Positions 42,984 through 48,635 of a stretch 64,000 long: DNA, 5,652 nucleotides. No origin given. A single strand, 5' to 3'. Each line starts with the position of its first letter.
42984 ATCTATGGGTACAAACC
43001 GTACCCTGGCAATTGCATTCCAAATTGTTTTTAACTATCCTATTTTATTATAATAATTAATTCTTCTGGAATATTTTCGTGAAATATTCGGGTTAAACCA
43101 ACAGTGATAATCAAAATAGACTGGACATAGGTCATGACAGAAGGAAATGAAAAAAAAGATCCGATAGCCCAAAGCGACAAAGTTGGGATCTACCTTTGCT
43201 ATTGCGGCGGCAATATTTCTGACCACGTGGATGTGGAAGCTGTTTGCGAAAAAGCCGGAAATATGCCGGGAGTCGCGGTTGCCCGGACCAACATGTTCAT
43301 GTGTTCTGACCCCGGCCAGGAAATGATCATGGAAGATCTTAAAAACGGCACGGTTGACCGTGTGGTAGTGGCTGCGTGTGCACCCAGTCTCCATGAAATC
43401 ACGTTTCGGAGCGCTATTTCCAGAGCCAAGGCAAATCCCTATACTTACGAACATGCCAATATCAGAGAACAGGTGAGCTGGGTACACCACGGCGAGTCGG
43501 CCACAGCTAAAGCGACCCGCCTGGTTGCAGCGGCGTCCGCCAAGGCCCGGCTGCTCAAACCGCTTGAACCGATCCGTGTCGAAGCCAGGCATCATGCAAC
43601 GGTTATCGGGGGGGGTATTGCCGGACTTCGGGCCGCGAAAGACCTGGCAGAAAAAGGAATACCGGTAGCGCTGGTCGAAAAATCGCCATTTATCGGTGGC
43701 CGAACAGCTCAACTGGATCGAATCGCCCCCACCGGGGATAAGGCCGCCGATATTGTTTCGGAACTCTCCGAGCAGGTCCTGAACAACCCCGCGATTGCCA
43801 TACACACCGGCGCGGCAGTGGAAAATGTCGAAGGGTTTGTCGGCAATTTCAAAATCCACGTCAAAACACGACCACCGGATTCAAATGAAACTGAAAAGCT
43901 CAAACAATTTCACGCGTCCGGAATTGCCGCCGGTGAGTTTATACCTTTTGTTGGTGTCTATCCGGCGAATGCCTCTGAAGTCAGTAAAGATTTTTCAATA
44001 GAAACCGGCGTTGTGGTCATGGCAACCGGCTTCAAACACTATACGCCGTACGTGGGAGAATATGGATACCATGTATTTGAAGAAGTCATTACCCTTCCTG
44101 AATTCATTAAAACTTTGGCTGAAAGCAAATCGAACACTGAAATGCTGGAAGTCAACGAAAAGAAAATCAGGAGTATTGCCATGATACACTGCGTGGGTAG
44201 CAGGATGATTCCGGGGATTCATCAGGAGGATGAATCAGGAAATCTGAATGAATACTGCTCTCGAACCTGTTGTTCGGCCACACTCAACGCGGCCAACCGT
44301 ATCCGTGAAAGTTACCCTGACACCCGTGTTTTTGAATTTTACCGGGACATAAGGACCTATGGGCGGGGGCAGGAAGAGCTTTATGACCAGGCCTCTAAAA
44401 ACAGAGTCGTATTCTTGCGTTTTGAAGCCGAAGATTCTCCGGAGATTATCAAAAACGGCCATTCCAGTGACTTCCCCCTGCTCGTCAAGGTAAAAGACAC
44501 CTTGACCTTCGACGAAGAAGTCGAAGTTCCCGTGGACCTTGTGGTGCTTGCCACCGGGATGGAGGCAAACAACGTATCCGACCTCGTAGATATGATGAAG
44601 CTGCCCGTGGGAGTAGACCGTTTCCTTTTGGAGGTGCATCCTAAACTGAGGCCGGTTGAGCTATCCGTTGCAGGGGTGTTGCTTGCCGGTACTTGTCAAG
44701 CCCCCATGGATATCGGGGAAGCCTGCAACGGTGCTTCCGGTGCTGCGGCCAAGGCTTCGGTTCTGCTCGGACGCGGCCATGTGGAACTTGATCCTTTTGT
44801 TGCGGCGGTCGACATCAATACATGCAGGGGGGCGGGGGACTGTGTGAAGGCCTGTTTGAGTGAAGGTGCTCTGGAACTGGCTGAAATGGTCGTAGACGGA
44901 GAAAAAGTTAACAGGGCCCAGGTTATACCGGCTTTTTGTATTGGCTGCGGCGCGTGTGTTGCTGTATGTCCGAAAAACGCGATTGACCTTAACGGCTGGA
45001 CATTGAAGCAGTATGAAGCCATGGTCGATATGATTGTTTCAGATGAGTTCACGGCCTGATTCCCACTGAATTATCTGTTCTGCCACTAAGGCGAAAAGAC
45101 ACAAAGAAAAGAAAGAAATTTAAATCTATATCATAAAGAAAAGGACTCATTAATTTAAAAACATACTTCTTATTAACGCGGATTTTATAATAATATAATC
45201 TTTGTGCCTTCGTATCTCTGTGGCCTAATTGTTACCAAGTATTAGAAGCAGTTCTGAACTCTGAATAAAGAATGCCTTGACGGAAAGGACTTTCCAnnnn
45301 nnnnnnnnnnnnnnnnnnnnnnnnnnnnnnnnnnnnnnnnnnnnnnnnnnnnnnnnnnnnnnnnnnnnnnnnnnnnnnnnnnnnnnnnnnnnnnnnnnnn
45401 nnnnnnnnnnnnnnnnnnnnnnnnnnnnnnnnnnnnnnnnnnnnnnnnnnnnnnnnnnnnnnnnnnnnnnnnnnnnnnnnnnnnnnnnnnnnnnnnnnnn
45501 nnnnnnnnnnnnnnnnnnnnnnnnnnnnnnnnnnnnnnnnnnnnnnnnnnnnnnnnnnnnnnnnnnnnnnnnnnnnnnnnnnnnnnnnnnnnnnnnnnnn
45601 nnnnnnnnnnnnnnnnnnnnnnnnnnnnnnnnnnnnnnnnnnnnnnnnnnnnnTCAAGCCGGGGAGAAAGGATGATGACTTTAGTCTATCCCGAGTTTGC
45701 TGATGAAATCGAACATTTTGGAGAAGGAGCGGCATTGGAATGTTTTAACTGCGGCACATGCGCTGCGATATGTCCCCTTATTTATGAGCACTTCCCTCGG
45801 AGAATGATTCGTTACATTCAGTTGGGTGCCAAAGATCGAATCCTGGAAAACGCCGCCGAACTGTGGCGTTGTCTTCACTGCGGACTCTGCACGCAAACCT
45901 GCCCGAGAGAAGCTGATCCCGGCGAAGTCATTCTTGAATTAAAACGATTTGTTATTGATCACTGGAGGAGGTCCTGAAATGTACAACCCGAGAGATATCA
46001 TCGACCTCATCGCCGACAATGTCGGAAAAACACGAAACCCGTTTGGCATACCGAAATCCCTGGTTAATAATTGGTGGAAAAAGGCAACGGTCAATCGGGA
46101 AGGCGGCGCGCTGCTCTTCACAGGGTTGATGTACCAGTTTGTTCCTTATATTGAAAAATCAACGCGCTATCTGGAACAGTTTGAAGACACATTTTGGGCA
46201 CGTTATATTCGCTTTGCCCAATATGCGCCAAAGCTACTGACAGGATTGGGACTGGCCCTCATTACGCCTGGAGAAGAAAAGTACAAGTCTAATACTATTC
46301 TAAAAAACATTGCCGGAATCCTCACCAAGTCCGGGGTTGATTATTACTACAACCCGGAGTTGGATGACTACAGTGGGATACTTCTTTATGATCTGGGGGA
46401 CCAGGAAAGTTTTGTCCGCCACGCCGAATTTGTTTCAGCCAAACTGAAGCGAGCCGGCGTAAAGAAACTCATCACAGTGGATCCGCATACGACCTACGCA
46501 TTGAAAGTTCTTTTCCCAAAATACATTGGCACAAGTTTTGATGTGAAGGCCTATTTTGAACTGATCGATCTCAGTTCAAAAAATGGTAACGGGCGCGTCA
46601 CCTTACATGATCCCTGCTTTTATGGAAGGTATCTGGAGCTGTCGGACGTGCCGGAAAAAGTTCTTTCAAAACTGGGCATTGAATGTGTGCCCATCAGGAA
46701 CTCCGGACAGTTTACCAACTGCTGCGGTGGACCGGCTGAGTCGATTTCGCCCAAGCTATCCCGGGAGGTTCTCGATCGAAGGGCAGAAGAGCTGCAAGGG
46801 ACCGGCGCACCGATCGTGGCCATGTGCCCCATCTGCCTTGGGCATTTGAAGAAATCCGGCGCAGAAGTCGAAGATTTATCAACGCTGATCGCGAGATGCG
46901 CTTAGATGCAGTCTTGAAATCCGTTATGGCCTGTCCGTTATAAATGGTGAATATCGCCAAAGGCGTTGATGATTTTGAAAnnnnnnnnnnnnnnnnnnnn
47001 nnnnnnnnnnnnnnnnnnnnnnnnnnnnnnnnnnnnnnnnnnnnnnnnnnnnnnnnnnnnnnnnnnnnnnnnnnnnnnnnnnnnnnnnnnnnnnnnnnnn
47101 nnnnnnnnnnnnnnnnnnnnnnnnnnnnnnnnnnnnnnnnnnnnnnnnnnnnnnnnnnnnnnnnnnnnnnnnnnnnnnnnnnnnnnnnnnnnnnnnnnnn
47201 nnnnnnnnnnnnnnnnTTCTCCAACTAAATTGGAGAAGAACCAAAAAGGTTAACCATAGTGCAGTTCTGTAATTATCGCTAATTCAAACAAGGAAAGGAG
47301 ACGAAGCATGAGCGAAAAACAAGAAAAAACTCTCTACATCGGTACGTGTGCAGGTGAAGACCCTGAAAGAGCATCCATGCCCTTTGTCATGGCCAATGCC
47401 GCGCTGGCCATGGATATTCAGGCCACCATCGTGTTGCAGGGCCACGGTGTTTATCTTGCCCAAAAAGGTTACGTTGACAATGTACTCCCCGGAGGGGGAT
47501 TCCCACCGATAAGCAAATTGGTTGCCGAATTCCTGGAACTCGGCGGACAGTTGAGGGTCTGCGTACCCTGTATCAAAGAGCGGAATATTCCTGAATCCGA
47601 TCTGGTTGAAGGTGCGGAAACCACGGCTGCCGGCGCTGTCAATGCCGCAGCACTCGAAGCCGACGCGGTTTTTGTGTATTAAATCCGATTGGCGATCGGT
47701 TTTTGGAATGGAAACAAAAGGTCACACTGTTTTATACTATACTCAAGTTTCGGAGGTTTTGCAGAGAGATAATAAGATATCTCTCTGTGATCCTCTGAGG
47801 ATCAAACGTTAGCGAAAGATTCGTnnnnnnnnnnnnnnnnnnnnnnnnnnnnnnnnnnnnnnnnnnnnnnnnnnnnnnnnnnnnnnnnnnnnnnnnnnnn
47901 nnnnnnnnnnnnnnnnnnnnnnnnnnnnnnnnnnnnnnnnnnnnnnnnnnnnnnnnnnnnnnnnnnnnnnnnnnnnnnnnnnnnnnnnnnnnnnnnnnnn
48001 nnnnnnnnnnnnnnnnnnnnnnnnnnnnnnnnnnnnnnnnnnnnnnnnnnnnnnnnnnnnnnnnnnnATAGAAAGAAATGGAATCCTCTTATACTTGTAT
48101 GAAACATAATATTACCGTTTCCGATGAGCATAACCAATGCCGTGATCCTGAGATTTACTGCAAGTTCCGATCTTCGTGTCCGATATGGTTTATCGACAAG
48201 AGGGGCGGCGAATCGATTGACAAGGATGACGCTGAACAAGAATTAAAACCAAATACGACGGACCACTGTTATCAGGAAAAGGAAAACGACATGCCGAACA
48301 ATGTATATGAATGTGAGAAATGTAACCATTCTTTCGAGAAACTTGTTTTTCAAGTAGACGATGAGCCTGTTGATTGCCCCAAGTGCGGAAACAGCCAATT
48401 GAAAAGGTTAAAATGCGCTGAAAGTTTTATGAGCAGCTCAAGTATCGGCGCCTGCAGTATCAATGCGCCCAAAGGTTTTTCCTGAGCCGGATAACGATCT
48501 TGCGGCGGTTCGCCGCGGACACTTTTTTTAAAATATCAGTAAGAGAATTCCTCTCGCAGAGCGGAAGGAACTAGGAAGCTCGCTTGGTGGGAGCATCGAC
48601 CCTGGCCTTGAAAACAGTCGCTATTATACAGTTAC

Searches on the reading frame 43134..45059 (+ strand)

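Call 30: search_protein_families(library=pfam, proteins=[window:43134-45059:+], max_evalue=0.001)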
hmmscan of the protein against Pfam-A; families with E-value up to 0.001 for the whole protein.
window:43134-45059:+ (641 aa): 18 families
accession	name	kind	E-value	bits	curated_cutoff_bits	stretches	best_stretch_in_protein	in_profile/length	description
PF07992.20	Pyr_redox_2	-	1.1e-10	41.9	26.1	1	156-309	4-118/291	Pyridine nucleotide-disulphide oxidoreductase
PF12838.12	Fer4_7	-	1.1e-08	35.8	27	1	563-616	1-52/52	4Fe-4S dicluster domain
PF12837.12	Fer4_6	-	5e-08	33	25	1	596-617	3-24/24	4Fe-4S binding domain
PF13450.12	NAD_binding_8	-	1.9e-07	31.7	21.9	1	157-195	1-39/68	NAD(P)-binding Rossmann-like domain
PF01266.30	DAO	-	3e-07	30.7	27.9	1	156-189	3-37/353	FAD dependent oxidoreductase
PF00890.30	FAD_binding_2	-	5.3e-07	29.6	20.4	1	157-192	4-39/414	FAD binding domain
PF13237.11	Fer4_10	-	5.6e-07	29.8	25.5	1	560-613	5-53/53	4Fe-4S dicluster domain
PF00037.32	Fer4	-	6.7e-07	29.3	21.1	1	596-618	2-24/24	4Fe-4S binding domain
PF13187.11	Fer4_9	-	1.6e-06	28.5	27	1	564-617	2-52/52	4Fe-4S dicluster domain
PF14697.11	Fer4_21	-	2.5e-06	28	35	1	557-618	1-58/59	4Fe-4S dicluster domain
PF12831.13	FAD_oxidored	-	2.7e-06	27.4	27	1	157-209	4-58/416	FAD dependent oxidoreductase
PF01593.30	Amino_oxidase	-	7.3e-06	25.9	19.8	1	162-191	1-30/443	Flavin containing amine oxidoreductase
PF12797.12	Fer4_2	-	1.4e-05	25.2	24.5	1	599-613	7-21/22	4Fe-4S binding domain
PF13484.11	Fer4_16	-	5.6e-05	24.3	30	1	602-620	2-20/66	4Fe-4S double cluster binding domain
PF01134.28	GIDA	-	0.00012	21.8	22.1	1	156-198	3-36/391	Glucose inhibited division protein A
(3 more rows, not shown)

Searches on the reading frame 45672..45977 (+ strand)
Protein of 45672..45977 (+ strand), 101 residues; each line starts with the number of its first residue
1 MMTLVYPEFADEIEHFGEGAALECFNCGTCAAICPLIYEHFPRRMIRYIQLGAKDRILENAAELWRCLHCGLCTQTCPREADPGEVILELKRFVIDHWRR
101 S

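Call 30: search_protein_families(library=pfam, proteins=[window:45672-45977:+], max_evalue=0.001)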
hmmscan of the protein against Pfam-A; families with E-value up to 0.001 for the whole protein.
window:45672-45977:+ (101 aa): 14 families
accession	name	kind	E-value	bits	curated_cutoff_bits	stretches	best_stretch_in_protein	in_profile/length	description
PF13183.11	Fer4_8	-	1e-10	42.4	27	1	21-80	2-67/68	4Fe-4S dicluster domain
PF13187.11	Fer4_9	-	4.6e-09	36.6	27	1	23-80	1-50/52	4Fe-4S dicluster domain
PF13534.11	Fer4_17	-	1.5e-08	35.5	22.2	1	23-81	1-60/61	4Fe-4S dicluster domain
PF13237.11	Fer4_10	-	2.3e-08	34.3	25.5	1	23-78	8-53/53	4Fe-4S dicluster domain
PF12838.12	Fer4_7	-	4.3e-08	33.9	27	1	24-81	2-52/52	4Fe-4S dicluster domain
PF12800.12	Fer4_4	-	1.1e-06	28.9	24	0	23-35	3-15/17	4Fe-4S binding domain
PF25160.1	LdpA_Fe-S-bd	-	3.6e-06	27.1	27.6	0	21-36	25-40/49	LdpA Fe-S cluster-binding domain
PF12797.12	Fer4_2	-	4e-06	26.9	24.5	0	63-78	6-21/22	4Fe-4S binding domain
PF14697.11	Fer4_21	-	6.3e-06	26.7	35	0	66-79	7-20/59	4Fe-4S dicluster domain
PF00037.32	Fer4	-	1.1e-05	25.5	21.1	0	66-81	7-22/24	4Fe-4S binding domain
PF12798.12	Fer4_3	-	0.0001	23.3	27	0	67-81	1-15/15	4Fe-4S binding domain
PF13484.11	Fer4_16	-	0.00023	22.3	30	0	23-79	1-65/66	4Fe-4S double cluster binding domain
PF13746.11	Fer4_18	-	0.00031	21.3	27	0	18-48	79-111/114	4Fe-4S dicluster domain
PF12837.12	Fer4_6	-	0.00058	20.1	25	0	66-80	8-22/24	4Fe-4S binding domain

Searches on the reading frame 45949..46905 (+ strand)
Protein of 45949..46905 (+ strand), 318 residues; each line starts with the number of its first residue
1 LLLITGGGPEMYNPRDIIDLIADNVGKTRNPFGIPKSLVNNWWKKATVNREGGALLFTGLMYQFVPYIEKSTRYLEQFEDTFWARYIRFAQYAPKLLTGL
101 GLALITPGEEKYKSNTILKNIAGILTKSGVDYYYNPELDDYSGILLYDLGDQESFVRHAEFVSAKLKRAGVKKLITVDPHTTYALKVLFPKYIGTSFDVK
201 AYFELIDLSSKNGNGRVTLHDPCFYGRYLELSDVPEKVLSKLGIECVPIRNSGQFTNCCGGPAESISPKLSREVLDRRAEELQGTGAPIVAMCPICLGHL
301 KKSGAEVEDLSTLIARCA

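Call 30: search_protein_families(library=pfam, proteins=[window:45949-46905:+], max_evalue=0.001)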
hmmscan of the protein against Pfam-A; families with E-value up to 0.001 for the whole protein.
window:45949-46905:+ (318 aa): 1 family
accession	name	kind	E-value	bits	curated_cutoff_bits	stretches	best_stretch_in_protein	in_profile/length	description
PF02754.22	CCG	-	6.5e-09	36.2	20.6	1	217-301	1-85/85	Cysteine-rich domain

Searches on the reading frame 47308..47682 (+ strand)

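Call 30: search_protein_families(library=pfam, proteins=[window:47308-47682:+], max_evalue=0.001)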
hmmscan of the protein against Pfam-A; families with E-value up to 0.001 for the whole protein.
window:47308-47682:+ (124 aa): 1 family
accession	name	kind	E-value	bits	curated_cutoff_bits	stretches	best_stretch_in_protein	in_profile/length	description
PF02635.20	DsrE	-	4.8e-16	59.4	22.7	1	9-123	4-115/116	DsrE/DsrF-like family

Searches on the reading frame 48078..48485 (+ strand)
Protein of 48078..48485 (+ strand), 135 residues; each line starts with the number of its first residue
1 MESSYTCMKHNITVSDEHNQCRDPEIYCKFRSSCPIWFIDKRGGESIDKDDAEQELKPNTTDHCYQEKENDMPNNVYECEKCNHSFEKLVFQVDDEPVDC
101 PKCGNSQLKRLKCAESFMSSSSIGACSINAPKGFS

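Call 30: search_protein_families(library=pfam, proteins=[window:48078-48485:+], max_evalue=0.001)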
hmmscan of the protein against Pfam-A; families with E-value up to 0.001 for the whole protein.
window:48078-48485:+ (135 aa): 1 family
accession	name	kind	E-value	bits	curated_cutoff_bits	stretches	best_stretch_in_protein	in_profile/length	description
PF09723.15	Zn_ribbon_8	-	7.2e-11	42.4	34.4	1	72-111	1-40/41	Zinc ribbon domain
